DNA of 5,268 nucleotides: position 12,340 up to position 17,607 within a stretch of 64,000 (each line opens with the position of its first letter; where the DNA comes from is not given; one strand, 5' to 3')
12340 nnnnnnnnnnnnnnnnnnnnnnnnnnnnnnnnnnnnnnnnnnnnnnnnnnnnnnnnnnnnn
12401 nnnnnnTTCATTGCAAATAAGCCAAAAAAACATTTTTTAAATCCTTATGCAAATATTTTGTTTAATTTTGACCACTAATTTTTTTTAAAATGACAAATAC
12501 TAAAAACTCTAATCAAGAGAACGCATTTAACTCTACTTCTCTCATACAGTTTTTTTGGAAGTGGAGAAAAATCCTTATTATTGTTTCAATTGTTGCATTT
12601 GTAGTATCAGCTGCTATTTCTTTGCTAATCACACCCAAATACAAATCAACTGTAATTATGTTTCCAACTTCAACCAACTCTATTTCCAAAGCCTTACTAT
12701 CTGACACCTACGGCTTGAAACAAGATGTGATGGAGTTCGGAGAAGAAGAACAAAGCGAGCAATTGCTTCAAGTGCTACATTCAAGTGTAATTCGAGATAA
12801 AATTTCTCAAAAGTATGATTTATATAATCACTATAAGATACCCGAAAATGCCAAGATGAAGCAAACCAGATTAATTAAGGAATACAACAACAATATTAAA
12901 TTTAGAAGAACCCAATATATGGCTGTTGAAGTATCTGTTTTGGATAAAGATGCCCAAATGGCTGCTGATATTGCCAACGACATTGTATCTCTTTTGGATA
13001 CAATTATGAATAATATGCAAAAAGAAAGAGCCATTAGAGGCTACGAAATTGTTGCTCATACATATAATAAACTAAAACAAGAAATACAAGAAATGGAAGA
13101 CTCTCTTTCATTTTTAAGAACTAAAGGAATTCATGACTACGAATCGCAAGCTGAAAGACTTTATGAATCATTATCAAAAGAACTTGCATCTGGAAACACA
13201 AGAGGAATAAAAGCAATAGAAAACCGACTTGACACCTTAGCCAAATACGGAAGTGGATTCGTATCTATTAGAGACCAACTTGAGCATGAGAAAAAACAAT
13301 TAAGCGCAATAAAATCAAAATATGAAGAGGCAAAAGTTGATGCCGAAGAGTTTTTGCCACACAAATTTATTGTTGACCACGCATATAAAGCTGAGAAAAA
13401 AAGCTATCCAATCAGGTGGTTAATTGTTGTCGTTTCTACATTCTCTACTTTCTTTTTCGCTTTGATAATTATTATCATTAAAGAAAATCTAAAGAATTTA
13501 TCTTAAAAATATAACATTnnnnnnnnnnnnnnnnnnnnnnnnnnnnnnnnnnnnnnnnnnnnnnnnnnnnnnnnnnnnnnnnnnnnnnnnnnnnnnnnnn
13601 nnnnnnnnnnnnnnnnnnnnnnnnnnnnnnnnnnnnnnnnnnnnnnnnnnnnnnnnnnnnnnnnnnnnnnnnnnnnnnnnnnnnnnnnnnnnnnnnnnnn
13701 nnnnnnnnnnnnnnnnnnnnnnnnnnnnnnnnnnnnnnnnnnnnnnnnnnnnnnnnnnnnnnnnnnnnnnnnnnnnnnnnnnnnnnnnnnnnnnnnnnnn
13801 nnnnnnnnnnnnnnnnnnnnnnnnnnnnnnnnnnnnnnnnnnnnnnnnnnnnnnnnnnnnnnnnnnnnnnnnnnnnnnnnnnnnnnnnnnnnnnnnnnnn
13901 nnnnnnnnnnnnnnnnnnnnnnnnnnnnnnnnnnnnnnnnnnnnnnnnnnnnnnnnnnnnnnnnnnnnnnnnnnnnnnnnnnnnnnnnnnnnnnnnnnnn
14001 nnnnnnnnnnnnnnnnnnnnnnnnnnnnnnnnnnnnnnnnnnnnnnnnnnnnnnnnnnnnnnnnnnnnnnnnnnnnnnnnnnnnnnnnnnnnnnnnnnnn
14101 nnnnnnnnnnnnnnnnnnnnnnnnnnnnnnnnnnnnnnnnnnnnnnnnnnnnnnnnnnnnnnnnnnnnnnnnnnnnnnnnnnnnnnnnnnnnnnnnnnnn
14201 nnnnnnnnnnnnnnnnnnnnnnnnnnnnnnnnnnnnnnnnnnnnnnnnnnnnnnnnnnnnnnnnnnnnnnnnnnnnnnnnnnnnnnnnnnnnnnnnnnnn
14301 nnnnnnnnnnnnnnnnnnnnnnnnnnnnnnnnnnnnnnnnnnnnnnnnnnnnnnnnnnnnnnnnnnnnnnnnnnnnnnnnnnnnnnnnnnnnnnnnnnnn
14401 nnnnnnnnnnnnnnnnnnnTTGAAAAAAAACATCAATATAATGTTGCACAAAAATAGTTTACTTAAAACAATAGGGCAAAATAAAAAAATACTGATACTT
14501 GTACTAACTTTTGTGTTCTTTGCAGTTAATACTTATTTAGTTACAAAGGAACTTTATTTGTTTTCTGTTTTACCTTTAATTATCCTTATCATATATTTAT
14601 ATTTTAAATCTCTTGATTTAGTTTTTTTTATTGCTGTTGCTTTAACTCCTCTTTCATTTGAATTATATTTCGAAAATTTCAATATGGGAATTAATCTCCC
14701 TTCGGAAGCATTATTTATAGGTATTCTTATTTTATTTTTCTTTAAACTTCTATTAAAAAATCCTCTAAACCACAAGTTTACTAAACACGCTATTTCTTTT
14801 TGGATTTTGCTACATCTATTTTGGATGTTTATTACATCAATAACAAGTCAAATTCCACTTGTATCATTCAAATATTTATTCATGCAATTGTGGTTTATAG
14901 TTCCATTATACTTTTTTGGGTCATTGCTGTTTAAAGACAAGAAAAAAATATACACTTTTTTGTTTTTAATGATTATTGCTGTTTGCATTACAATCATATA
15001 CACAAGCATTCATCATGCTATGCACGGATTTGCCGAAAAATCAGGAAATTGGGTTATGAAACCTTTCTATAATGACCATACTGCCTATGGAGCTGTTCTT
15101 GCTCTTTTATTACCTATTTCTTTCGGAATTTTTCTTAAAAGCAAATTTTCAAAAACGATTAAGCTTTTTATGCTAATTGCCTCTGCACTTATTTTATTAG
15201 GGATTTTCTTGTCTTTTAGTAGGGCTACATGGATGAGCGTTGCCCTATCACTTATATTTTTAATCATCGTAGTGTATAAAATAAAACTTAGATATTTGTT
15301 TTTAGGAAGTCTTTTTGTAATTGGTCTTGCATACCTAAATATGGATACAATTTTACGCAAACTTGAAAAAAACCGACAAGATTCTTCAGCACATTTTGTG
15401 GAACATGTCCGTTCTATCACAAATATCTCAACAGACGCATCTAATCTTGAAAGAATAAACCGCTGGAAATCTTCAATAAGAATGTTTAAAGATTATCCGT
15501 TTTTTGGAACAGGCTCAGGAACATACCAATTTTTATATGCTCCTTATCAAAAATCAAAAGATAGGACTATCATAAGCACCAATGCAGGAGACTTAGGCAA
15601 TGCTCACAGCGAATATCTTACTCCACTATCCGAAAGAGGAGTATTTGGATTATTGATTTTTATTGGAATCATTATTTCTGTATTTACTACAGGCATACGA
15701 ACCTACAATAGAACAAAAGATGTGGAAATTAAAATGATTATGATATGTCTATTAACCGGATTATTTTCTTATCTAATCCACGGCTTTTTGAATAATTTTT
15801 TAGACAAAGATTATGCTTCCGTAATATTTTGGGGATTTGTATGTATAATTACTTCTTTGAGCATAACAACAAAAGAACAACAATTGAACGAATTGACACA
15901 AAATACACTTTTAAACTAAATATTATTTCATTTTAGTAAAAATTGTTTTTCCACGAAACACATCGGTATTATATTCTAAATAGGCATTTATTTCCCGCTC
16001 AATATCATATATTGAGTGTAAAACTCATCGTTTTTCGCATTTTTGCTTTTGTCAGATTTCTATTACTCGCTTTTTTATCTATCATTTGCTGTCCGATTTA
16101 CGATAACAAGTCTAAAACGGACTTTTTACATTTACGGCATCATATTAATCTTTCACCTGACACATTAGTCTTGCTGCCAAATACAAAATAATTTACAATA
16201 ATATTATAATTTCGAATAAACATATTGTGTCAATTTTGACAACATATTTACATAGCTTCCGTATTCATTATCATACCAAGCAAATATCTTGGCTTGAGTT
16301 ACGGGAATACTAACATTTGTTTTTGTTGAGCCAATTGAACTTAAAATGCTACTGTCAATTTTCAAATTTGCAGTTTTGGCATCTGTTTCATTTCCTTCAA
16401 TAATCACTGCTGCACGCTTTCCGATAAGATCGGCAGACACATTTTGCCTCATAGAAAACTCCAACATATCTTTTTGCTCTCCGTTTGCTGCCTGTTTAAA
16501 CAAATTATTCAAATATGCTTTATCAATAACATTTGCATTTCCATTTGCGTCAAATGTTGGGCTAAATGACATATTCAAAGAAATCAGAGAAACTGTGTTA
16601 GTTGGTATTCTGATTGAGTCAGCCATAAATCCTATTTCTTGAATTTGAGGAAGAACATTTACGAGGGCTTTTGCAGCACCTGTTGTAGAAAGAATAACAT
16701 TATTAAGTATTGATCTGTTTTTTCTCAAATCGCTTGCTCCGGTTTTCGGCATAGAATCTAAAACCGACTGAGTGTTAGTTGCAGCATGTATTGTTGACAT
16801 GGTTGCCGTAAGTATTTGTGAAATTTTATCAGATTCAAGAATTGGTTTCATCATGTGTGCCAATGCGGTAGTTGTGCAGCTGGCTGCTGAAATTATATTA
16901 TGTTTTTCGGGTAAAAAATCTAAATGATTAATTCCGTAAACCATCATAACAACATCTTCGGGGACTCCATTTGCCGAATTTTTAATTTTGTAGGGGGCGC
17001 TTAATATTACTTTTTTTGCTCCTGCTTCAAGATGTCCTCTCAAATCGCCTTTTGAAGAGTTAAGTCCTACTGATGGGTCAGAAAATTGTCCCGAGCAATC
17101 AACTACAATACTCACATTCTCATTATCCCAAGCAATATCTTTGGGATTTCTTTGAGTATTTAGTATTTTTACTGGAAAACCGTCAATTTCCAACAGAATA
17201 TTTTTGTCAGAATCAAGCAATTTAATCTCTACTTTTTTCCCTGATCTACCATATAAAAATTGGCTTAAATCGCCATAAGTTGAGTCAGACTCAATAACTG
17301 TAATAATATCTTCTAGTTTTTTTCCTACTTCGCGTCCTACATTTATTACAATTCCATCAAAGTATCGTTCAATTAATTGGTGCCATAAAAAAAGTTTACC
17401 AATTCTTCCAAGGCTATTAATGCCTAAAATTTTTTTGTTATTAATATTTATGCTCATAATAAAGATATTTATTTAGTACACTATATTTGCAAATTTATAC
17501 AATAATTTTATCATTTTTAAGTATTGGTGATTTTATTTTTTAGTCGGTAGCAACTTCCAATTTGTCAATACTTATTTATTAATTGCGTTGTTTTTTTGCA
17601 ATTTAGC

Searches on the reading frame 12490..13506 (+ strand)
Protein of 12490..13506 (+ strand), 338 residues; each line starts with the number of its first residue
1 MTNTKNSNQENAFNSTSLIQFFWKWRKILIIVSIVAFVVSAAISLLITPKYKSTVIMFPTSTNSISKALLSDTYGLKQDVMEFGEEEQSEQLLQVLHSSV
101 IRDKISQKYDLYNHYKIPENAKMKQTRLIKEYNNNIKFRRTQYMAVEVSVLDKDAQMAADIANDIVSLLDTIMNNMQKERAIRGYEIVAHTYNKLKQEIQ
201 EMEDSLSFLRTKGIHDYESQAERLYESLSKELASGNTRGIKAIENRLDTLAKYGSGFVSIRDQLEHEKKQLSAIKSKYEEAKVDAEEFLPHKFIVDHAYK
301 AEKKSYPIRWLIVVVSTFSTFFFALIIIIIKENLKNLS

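Call 42: search_protein_families(library=pfam, proteins=[window:12490-13506:+], max_evalue=0.0001)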
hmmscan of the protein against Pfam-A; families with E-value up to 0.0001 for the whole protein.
window:12490-13506:+ (338 aa): 1 family
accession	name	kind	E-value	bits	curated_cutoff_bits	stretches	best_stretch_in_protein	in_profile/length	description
PF02706.20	Wzz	-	2e-06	28.4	25.5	1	18-104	8-86/91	Chain length determinant protein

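Call 43: find_encoding_contigs(protein=window:12490-13506:+, flank=1000, max_places=3)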
Protein window:12490-13506:+ (338 aa): 7 contigs read that carry it; 3 places shown.
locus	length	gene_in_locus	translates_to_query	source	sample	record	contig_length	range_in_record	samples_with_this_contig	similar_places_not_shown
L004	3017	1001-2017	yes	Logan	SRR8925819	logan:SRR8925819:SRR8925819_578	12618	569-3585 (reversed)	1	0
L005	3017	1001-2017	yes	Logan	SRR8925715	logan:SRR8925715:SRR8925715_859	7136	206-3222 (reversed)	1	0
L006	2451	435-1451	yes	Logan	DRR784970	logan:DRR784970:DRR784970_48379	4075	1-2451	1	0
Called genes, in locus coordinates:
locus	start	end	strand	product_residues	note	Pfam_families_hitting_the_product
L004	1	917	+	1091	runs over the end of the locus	PF00580:UvrD-helicase, PF13245:AAA_19 (faint), PF00580:UvrD-helicase, PF13361:UvrD_C, PF13538:UvrD_C_2 (faint)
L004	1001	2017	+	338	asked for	PF02706:Wzz (weak)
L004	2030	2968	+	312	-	-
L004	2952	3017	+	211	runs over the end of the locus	?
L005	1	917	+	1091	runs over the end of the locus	PF00580:UvrD-helicase, PF13245:AAA_19 (faint), PF00580:UvrD-helicase, PF13361:UvrD_C, PF13538:UvrD_C_2 (faint)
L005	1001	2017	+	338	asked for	PF02706:Wzz (weak)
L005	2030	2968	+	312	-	-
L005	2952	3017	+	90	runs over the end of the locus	?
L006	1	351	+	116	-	?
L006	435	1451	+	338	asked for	PF02706:Wzz (weak)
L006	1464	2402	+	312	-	-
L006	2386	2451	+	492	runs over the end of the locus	PF04932:Wzy_C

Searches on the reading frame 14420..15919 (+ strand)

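Call 42: search_protein_families(library=pfam, proteins=[window:14420-15919:+], max_evalue=0.0001)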
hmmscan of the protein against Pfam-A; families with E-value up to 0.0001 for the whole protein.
window:14420-15919:+ (499 aa): 1 family
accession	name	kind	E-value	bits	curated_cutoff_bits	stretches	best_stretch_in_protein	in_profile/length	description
PF04932.20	Wzy_C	-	3.5e-25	89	31.7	1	254-415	2-149/149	O-Antigen ligase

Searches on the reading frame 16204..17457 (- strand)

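Call 42: search_protein_families(library=pfam, proteins=[window:16204-17457:-], max_evalue=0.0001)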
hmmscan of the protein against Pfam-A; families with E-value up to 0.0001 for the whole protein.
window:16204-17457:- (417 aa): 2 families
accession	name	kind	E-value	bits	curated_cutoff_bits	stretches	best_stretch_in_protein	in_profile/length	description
PF02800.25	Gp_dh_C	-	3.3e-22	79.2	24.4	1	200-361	2-147/158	Glyceraldehyde 3-phosphate dehydrogenase, C-terminal domain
PF00044.30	Gp_dh_N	-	6.2e-11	42.9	31.7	1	11-127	3-100/101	Glyceraldehyde 3-phosphate dehydrogenase, NAD binding domain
